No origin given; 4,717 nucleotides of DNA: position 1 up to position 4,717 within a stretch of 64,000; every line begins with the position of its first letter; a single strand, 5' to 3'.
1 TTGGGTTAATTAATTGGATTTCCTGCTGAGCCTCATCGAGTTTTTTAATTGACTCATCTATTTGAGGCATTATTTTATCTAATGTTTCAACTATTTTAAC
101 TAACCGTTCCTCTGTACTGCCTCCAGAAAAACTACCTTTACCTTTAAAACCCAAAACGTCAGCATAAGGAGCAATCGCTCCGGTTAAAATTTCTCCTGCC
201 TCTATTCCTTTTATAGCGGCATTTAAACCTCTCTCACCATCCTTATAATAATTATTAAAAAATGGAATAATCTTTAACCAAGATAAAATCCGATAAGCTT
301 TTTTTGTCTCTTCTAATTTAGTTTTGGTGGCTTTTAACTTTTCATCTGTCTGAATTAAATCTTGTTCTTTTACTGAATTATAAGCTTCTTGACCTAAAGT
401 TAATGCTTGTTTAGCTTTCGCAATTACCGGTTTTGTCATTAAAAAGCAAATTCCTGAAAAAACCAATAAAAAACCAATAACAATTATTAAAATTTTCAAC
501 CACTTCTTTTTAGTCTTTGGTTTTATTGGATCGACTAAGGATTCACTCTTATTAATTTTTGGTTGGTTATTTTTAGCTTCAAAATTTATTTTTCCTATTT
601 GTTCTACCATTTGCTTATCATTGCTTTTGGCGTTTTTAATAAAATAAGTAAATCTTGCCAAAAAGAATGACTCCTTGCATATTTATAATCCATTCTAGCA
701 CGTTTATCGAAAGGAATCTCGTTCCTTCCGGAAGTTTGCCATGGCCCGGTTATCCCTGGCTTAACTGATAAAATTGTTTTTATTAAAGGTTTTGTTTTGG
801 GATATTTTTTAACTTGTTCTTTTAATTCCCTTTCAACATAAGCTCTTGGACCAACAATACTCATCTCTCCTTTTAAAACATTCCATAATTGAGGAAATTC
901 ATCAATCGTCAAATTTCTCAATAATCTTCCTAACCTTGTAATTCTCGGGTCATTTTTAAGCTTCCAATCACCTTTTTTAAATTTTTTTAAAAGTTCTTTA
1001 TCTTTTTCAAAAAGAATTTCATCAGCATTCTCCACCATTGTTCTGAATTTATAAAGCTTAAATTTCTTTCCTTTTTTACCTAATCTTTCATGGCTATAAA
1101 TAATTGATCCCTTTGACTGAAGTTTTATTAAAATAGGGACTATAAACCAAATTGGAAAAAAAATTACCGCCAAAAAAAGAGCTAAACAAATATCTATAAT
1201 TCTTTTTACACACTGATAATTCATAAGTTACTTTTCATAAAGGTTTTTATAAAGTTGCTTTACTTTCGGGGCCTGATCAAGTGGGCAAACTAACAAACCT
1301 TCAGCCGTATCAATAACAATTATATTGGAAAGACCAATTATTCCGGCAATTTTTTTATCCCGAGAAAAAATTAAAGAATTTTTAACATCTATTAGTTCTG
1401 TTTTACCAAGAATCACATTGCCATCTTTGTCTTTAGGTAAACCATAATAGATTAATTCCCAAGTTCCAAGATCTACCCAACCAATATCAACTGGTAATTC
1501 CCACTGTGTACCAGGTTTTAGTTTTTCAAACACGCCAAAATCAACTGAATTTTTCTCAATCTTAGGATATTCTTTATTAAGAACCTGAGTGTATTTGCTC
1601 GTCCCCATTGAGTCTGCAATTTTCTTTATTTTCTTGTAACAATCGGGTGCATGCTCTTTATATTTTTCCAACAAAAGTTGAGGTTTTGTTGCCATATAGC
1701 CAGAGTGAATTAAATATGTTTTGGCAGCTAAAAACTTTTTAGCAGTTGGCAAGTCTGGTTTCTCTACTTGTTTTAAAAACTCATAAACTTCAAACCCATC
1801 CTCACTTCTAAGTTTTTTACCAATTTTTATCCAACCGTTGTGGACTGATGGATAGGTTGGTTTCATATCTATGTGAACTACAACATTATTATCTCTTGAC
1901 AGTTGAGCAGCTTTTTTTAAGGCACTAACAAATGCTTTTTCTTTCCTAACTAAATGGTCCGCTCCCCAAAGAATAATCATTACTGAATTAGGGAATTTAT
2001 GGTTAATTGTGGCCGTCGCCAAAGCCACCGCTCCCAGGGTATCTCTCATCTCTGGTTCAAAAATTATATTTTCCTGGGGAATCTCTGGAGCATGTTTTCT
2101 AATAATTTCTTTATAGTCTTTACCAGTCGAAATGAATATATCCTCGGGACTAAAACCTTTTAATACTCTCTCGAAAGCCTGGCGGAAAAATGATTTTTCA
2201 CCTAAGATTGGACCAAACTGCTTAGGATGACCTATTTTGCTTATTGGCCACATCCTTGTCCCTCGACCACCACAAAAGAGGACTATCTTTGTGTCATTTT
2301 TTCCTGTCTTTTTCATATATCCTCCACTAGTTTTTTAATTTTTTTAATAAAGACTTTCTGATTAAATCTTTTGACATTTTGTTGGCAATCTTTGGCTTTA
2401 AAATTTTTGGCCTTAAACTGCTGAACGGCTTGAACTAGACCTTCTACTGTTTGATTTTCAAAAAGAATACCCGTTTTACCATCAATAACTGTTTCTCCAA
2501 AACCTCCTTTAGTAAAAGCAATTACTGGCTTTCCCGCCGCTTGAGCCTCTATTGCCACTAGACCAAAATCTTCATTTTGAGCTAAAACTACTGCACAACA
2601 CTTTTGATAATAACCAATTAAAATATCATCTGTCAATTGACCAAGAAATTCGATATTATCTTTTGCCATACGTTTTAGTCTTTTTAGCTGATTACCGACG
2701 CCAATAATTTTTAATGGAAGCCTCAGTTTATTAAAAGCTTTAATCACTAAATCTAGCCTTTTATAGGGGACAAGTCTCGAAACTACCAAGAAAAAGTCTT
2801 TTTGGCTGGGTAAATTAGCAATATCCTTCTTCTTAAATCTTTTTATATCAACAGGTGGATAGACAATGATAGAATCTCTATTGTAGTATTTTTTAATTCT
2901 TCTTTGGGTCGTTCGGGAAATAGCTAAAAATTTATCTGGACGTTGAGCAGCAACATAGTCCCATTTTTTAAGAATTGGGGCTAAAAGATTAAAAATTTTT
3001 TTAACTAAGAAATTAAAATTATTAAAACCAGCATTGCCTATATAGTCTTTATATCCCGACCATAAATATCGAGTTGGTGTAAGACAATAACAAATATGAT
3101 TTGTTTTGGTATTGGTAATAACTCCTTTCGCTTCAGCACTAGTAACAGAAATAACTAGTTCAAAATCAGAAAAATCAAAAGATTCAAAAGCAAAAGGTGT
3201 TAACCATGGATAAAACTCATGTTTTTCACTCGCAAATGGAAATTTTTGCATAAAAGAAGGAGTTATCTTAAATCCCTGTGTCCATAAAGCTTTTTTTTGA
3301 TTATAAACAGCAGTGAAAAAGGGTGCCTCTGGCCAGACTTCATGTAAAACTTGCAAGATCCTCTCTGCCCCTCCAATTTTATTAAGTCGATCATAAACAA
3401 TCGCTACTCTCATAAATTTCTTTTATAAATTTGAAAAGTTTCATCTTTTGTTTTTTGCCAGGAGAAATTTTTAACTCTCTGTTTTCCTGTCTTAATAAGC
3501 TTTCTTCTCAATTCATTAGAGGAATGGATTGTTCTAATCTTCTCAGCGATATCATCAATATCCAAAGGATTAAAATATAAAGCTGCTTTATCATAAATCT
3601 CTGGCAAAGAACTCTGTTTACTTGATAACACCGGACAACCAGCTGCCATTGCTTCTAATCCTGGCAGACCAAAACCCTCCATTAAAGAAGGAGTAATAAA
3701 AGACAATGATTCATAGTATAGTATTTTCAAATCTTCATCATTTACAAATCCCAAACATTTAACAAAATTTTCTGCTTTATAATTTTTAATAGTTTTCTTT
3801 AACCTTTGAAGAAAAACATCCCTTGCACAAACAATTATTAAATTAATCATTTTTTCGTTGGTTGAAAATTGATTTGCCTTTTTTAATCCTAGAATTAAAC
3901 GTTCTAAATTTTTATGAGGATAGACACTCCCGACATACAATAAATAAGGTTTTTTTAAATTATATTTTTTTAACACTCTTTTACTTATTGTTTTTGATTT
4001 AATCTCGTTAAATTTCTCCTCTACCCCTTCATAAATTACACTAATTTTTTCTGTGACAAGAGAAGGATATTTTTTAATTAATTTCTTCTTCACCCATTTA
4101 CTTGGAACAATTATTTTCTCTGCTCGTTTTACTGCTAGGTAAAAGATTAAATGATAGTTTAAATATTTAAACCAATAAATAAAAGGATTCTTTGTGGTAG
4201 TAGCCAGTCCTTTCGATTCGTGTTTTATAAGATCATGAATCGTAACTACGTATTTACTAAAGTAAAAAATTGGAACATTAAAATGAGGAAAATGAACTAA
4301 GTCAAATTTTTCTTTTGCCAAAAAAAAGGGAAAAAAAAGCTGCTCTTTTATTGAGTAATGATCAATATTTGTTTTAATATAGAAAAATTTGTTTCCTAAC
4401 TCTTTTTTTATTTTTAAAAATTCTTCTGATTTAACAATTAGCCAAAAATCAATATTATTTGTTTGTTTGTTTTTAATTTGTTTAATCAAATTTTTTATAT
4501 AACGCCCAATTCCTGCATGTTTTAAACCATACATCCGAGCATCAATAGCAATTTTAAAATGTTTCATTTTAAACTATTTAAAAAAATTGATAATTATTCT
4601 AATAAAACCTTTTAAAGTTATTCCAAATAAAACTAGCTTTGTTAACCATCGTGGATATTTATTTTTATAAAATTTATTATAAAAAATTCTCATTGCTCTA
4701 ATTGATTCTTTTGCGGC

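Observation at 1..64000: Entire 64-kb window is one hyper-dense glycosylation island with about 13 GT-C membrane glycosyltransferases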

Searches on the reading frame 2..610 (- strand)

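Call 63: search_protein_families(library=pfam, proteins=[window:2-610:-], max_evalue=1)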
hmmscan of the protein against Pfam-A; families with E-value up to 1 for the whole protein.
window:2-610:- (203 aa): 7 families
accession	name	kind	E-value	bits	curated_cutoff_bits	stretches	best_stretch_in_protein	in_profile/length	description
PF13038.11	DUF3899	-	0.017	16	23.4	1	14-55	45-86/88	Domain of unknown function (DUF3899)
PF15471.11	TMEM171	-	0.036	13.5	27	1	43-95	163-211/320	Transmembrane protein family 171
PF13786.12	DUF4179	-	0.045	14.6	30.1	1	32-96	1-62/94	Domain of unknown function (DUF4179)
PF13800.11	Sigma_reg_N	-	0.045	14.4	26.3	1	34-62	9-38/91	Sigma factor regulator N-terminal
PF20794.3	bPH_7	-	0.048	13.6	25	1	29-55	5-31/135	Bacterial PH domain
PF10176.14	NEDD4_Bsd2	-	0.15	12.8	24.7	1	14-55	76-115/130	NEDD4/Bsd2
PF08651.15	DASH_Duo1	-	0.36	11.1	25.4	1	172-202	4-34/74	DASH complex subunit Duo1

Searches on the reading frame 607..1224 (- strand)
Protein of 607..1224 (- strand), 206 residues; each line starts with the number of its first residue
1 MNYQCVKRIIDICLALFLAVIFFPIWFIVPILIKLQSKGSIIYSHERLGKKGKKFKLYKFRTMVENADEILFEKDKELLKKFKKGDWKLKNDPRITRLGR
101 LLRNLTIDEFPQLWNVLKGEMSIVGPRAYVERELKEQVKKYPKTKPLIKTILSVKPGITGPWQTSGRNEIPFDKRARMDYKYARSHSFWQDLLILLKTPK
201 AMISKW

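Call 4: search_protein_families(library=pfam, proteins=[window:607-1224:-], max_evalue=0.01)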
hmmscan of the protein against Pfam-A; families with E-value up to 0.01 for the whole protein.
window:607-1224:- (206 aa): 1 family
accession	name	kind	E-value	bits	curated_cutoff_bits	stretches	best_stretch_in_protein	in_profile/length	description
PF02397.22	Bac_transf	-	2e-63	213.6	27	1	7-203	1-178/179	Bacterial sugar transferase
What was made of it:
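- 604..1224 (-): g1: small initiating polyprenyl-phosphate phosphoglycosyltransferase. Pfam Bac_transf 213.6 bits (call 4).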

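Call 88: search_protein_families(library=ncbifam, proteins=[window:607-1224:-], max_evalue=0.00001)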
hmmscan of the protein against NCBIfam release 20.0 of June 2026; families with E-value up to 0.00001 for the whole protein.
window:607-1224:- (206 aa): 10 families
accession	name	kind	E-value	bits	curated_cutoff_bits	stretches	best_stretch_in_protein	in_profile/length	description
TIGR03025.1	EPS_sugtrans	subfamily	7.4e-75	252.9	295.55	1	4-205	255-441/445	exopolysaccharide biosynthesis polyprenyl glycosylphosphotransferase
TIGR03022.1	WbaP_sugtrans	subfamily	3.5e-73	247.4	403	1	4-205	256-452/456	undecaprenyl-phosphate galactose phosphotransferase WbaP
NF052601.1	undeca_RfbP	equivalog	2.9e-68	229.8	330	1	3-203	41-236/244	undecaprenyl-phosphate galactose phosphotransferase family protein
TIGR03023.1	WcaJ_sugtrans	equivalog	7.3e-56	190.3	410.75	1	4-202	260-446/453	undecaprenyl-phosphate glucose phosphotransferase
NF041877.1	EPS_EpsZ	equivalog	8.5e-49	166.4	800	1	5-202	264-452/459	exopolysaccharide biosynthesis polyisoprenyl-phosphate hexose-1-phosphate transferase EpsZ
NF011751.0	PRK15204.1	equivalog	6.5e-45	153.6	907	1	5-203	278-470/476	undecaprenyl-phosphate galactose phosphotransferase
TIGR03013.1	EpsB_2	subfamily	2.2e-39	135.8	393.35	1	4-201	252-435/443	TIGR03013 family XrtA/PEP-CTERM system glycosyltransferase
NF007518.0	PRK10124.1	equivalog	9e-32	110.4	684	1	5-198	272-453/464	undecaprenyl-phosphate glucose phosphotransferase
NF045514.1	glycotran_HepC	equivalog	9.2e-26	90.5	140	1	4-129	114-212/220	heterocyst development glycosyltransferase HepC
NF050817.1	PolSacchBiosHfsE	equivalog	2.1e-24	86.1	750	1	5-198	270-455/467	polysaccharide biosynthesis protein HfsE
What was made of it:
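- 604..1224 (-): NCBIfam EPS_sugtrans 252.9 bits and WbaP 247.4 bits on the catalytic domain only (call 88).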

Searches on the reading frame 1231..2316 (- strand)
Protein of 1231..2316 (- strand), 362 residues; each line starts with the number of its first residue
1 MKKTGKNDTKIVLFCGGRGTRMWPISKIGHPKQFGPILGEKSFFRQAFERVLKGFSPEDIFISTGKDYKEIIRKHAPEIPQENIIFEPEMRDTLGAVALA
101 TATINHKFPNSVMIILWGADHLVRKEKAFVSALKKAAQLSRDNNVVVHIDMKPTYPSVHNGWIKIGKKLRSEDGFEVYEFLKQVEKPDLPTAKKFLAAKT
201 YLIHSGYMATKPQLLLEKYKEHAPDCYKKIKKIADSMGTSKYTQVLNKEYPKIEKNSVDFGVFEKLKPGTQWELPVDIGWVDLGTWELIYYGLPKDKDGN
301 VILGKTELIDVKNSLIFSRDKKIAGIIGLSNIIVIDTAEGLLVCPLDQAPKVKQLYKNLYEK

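Call 4: search_protein_families(library=pfam, proteins=[window:1231-2316:-], max_evalue=0.01)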
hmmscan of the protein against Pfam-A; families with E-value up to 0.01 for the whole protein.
window:1231-2316:- (362 aa): 3 families
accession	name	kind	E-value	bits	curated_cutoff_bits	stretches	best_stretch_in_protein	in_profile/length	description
PF00483.29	NTP_transferase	-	2.6e-26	93.1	21.2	1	12-291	3-237/245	Nucleotidyl transferase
PF22640.1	ManC_GMP_beta-helix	-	9.7e-11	41.9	27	1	309-359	6-55/55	MannoseP isomerase/GMP-like beta-helix domain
PF12804.13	NTP_transf_3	-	0.0042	17.7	27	1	12-148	2-122/160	MobA-like NTP transferase domain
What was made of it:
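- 1228..2316 (-): g2: mannose-1-phosphate guanylyltransferase (makes GDP-mannose). Pfam NTP_transferase plus ManC_GMP_beta-helix (call 4).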

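Call 14: search_protein_families(library=ncbifam, proteins=[window:1231-2316:-], max_evalue=0.00001)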
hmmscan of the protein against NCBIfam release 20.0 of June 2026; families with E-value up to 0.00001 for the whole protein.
window:1231-2316:- (362 aa): 2 families
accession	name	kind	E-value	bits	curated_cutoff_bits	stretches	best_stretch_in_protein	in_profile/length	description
TIGR01479.1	GMP_PMI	equivalog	1e-65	222.4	372.95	1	12-359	4-345/467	mannose-1-phosphate guanylyltransferase/mannose-6-phosphate isomerase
NF012004.0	PRK15460.1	equivalog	3.4e-40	138.1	859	1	12-355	9-351/478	mannose-1-phosphate guanyltransferase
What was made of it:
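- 1228..2316 (-): NCBIfam GMP_PMI 222 bits (call 14).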

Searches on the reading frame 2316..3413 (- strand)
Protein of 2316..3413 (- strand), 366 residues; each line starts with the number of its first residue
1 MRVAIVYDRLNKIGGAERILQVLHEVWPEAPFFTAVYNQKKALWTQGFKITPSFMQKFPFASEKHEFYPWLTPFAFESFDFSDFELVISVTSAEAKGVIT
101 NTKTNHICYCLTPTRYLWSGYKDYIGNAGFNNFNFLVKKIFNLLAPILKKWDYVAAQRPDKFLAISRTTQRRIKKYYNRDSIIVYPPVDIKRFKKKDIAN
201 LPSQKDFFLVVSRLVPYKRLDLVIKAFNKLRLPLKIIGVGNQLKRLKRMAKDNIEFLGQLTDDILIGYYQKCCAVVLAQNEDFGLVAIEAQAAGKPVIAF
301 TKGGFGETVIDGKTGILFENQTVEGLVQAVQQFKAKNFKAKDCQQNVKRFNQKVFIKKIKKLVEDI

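Call 4: search_protein_families(library=pfam, proteins=[window:2316-3413:-], max_evalue=0.01)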
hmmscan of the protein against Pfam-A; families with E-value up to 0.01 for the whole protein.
window:2316-3413:- (366 aa): 4 families
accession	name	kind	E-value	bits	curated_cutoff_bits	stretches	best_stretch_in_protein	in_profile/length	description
PF00534.26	Glycos_transf_1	-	4.3e-32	111.5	26.4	1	193-349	3-171/172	Glycosyl transferases group 1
PF13692.12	Glyco_trans_1_4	-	5.9e-24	85.4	27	1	208-332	4-138/142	Glycosyl transferases group 1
PF20706.3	GT4-conflict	-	5.4e-05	22.8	26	1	274-327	285-333/385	Family 4 Glycosyltransferase in conflict systems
PF13439.12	Glyco_transf_4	-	0.0015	19.1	28.5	1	138-192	113-170/170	Glycosyltransferase Family 4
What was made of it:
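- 2313..3413 (-): g3: GT4 (GT-B) glycosyltransferase. Glycos_transf_1 111.5 bits (call 4)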

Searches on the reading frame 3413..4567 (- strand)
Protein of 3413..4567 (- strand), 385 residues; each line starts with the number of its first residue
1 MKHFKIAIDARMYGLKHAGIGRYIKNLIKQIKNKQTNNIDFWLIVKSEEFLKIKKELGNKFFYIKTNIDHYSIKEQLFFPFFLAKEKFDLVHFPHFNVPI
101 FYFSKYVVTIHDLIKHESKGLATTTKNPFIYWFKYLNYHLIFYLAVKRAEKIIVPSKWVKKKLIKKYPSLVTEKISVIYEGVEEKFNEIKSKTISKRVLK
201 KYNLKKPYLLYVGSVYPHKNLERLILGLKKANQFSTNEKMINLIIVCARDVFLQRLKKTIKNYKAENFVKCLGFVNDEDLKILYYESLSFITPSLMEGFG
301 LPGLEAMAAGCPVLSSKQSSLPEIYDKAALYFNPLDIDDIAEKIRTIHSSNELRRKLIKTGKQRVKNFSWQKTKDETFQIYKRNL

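Call 4: search_protein_families(library=pfam, proteins=[window:3413-4567:-], max_evalue=0.01)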
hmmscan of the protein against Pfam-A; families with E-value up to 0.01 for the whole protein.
window:3413-4567:- (385 aa): 6 families
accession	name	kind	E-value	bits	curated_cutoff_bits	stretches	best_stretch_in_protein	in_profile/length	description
PF00534.26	Glycos_transf_1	-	4.6e-30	104.8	26.4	1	203-364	12-172/172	Glycosyl transferases group 1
PF13692.12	Glyco_trans_1_4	-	9.8e-20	71.7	27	1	207-347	2-139/142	Glycosyl transferases group 1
PF13439.12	Glyco_transf_4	-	4e-11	43.7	28.5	1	19-183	3-167/170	Glycosyltransferase Family 4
PF20706.3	GT4-conflict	-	3.8e-10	39.7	26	1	204-323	195-318/385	Family 4 Glycosyltransferase in conflict systems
PF13524.12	Glyco_trans_1_2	-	2.9e-08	34.2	25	1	301-367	65-132/144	Glycosyl transferase-like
PF17908.6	APAF1_C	-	0.00012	22.4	22.8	1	124-176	23-75/135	APAF-1 helical domain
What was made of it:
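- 3410..4567 (-): g4: GT4 glycosyltransferase. Glycos_transf_1 104.8 bits and Glyco_transf_4 43.7 bits (call 4)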
